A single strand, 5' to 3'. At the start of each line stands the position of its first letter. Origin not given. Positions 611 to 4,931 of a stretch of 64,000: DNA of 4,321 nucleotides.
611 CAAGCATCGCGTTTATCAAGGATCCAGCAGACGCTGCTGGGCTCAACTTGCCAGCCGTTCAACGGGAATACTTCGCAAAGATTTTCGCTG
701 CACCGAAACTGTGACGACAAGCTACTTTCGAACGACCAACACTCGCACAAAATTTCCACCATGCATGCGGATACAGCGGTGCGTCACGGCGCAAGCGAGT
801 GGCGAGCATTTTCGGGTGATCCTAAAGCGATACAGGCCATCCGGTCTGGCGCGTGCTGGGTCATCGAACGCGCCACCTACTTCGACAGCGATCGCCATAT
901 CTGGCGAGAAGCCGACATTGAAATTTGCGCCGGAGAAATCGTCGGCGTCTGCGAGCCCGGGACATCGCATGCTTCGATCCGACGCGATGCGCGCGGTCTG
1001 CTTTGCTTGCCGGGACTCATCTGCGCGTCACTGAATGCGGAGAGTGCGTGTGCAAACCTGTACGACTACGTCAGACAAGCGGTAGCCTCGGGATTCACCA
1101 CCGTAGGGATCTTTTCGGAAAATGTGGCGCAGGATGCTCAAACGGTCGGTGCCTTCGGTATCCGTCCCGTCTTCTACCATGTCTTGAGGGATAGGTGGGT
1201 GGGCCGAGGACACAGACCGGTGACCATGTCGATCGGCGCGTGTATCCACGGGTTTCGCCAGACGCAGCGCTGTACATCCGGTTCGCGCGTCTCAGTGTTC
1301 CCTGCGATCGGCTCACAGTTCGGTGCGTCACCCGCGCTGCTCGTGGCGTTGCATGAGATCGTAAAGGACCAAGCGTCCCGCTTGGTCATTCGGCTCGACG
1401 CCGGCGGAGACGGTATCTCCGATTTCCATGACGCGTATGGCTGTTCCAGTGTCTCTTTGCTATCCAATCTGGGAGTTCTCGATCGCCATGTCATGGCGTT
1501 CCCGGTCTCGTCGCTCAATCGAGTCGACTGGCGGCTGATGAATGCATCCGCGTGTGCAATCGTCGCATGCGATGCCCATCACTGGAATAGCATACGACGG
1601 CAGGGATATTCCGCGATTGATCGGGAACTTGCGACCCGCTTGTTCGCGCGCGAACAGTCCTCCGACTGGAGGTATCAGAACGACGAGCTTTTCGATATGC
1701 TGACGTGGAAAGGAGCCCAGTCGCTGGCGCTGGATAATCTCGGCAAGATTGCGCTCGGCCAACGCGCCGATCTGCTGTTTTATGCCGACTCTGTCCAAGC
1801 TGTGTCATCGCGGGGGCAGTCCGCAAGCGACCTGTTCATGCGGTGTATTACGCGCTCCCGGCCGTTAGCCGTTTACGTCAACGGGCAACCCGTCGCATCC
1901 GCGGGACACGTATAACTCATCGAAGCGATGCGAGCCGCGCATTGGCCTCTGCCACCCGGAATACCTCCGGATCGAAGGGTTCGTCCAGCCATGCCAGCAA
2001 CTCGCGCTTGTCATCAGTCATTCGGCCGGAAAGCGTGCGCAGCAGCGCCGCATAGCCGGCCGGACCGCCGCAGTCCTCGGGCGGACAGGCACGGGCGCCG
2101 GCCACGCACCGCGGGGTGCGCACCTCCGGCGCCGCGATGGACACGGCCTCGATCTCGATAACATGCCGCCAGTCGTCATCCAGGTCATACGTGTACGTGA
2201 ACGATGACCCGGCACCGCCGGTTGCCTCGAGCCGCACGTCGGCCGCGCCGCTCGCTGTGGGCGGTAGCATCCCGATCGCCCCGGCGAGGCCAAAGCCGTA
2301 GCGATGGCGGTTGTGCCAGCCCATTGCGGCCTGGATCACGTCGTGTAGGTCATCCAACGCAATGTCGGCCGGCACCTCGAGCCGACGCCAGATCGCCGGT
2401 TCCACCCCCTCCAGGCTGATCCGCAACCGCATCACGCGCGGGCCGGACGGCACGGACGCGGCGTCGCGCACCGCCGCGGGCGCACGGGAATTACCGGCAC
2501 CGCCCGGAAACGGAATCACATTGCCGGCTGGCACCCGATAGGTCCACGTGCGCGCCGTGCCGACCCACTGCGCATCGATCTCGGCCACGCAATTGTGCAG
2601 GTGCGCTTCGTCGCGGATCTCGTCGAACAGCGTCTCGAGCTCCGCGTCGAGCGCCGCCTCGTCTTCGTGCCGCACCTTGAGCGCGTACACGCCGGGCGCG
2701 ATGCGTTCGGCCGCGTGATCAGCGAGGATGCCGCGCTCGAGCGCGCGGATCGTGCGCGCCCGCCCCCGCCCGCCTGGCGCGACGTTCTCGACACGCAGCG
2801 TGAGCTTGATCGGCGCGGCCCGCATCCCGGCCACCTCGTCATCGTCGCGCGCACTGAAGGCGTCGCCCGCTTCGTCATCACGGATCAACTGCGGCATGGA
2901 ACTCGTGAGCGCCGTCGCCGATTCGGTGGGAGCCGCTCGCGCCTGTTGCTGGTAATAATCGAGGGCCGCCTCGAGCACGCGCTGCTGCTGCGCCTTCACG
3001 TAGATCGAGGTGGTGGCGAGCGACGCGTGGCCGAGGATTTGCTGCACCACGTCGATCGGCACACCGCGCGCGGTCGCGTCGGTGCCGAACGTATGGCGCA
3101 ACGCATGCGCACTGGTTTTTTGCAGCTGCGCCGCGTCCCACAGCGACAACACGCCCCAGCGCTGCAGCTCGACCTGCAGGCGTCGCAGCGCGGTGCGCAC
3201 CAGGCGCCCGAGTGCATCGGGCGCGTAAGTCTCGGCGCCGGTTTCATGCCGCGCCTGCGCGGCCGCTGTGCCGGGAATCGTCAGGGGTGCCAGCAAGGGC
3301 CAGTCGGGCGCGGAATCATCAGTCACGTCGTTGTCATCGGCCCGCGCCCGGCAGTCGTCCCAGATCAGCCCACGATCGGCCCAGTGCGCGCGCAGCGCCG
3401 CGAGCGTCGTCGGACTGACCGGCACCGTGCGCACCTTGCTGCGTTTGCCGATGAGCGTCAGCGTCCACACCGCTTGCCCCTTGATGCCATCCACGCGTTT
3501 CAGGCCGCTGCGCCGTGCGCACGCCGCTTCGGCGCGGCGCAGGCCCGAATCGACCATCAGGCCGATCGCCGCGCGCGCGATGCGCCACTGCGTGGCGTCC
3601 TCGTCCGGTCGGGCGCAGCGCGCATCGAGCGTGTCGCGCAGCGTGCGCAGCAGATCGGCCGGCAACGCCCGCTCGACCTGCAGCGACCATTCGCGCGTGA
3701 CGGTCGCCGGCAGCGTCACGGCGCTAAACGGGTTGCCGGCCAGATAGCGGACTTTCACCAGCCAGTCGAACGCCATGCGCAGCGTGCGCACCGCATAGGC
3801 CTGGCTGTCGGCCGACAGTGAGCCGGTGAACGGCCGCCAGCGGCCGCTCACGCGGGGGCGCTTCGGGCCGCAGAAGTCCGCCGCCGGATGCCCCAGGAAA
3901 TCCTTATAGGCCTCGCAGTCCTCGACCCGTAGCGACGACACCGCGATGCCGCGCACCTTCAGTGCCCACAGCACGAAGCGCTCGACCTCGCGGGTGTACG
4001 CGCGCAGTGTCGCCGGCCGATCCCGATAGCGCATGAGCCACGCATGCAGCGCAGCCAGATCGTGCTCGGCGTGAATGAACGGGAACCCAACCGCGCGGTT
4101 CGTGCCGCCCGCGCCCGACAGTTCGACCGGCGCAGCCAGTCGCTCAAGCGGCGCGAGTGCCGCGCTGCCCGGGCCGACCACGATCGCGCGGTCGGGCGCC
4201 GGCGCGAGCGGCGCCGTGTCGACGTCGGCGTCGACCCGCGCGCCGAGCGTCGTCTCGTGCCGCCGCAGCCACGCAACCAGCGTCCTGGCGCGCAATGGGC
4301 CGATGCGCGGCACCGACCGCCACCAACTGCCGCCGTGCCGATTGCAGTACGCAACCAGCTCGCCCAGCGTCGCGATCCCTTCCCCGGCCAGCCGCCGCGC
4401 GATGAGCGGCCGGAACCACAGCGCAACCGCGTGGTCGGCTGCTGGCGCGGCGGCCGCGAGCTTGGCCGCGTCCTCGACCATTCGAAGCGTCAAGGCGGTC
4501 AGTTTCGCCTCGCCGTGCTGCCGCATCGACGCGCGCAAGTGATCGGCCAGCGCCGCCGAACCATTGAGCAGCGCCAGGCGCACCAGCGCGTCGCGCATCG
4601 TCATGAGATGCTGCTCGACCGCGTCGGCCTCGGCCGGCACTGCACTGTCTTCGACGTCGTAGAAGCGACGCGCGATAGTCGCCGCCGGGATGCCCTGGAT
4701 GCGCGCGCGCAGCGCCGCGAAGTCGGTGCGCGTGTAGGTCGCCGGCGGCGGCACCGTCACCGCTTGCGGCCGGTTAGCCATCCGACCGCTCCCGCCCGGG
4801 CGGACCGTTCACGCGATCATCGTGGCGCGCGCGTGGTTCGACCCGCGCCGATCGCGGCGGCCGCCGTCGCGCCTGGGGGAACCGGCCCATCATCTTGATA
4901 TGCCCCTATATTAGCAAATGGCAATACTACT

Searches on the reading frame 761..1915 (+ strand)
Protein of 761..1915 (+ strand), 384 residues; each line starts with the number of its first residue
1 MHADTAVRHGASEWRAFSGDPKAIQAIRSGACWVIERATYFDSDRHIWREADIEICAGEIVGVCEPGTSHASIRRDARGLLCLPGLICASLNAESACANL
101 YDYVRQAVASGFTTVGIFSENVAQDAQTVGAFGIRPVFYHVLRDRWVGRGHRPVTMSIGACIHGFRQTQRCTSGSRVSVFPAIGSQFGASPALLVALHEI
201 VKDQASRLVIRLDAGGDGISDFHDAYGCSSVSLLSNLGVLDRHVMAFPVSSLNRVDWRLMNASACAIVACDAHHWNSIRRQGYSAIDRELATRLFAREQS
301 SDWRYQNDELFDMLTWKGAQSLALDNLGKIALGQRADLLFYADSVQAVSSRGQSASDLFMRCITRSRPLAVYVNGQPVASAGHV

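Call 100: search_protein_families(library=pfam, proteins=[window:761-1915:+], max_evalue=0.0001)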
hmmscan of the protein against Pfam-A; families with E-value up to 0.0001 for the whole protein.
window:761-1915:+ (384 aa): 1 family
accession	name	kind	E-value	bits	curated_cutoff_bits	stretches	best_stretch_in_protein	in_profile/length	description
PF01979.26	Amidohydro_1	-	5.1e-09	36.3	25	0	308-341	284-318/345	Amidohydrolase family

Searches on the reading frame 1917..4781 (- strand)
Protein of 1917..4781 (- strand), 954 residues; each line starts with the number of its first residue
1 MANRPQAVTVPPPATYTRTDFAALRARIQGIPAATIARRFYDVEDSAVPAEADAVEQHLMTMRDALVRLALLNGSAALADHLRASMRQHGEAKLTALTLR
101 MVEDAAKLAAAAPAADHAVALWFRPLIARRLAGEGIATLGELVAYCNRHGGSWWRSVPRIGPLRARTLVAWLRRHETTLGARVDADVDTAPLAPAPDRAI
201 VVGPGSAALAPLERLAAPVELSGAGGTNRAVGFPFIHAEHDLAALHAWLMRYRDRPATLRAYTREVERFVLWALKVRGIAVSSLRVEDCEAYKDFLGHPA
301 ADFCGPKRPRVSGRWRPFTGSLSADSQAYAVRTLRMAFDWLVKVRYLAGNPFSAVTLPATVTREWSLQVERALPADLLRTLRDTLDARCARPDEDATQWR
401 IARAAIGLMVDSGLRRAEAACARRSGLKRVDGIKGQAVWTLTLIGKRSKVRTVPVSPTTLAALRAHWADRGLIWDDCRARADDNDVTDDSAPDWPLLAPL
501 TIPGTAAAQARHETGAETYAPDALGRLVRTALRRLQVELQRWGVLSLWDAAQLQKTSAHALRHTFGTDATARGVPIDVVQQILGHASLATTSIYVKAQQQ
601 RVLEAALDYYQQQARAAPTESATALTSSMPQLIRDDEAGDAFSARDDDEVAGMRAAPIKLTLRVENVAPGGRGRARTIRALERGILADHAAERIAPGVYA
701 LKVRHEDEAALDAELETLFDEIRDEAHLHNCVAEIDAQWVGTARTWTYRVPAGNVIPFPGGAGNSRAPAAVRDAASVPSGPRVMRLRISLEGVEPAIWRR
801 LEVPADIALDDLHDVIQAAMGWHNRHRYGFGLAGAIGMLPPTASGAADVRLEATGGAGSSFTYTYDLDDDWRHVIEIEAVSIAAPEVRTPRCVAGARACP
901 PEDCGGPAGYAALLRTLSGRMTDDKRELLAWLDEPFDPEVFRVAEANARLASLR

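Call 100: search_protein_families(library=pfam, proteins=[window:1917-4781:-], max_evalue=0.0001)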
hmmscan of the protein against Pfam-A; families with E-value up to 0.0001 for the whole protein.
window:1917-4781:- (954 aa): 3 families
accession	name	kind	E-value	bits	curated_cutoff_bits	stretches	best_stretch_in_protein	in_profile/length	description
PF07929.16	PRiA4_ORF3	-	4.6e-48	163.7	26.6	1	783-943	2-171/173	Plasmid pRiA4b ORF-3-like protein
PF12482.14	DUF3701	-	1.1e-28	99.7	26.9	1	106-188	3-85/93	Phage integrase protein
PF00589.27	Phage_integrase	-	1.1e-15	58.2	27.1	1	551-600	121-171/172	Phage integrase family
